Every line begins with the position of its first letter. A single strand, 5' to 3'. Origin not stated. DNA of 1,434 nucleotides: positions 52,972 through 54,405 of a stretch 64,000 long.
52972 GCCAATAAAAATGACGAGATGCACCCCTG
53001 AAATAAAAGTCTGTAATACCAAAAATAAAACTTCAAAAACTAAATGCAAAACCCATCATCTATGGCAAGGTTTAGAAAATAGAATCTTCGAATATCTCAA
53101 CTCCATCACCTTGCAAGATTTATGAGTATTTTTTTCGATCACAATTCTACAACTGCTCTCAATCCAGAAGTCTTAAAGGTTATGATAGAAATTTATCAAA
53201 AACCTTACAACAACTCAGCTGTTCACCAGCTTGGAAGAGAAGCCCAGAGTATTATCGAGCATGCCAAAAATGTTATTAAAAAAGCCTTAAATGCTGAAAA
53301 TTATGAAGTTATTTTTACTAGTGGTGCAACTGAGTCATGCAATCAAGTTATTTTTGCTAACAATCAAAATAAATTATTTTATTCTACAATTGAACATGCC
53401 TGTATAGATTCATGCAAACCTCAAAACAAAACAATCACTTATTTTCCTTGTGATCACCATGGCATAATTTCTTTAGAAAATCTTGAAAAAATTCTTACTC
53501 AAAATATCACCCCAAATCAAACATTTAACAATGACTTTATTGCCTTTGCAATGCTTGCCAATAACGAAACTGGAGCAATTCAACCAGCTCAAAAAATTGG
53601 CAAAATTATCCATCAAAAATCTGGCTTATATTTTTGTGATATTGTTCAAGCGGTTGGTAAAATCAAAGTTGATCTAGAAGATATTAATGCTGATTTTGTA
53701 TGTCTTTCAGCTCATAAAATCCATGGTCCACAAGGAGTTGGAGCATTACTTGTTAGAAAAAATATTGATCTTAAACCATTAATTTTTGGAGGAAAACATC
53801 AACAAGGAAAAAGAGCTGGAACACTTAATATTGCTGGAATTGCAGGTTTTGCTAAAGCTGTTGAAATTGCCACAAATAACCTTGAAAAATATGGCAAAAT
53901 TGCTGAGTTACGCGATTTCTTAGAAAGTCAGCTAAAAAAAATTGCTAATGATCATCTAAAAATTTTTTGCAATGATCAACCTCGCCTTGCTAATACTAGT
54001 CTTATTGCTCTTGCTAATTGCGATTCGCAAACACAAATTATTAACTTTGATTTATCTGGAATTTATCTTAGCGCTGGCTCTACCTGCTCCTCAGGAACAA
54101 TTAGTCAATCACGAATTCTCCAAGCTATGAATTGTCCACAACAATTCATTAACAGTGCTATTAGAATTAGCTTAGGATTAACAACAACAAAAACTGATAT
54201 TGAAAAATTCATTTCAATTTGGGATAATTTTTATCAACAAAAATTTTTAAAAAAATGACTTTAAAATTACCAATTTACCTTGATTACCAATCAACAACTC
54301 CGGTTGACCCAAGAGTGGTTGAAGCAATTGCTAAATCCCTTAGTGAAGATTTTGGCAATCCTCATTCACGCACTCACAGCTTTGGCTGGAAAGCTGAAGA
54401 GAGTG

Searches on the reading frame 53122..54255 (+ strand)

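Call 44: search_protein_families(library=pfam, proteins=[window:53122-54255:+], max_evalue=0.001)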
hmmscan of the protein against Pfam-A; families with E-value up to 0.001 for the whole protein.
window:53122-54255:+ (378 aa): 1 family
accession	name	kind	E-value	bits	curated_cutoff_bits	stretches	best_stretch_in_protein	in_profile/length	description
PF00266.25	Aminotran_5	-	1.1e-59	202.7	21.5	1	3-363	1-371/371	Aminotransferase class-V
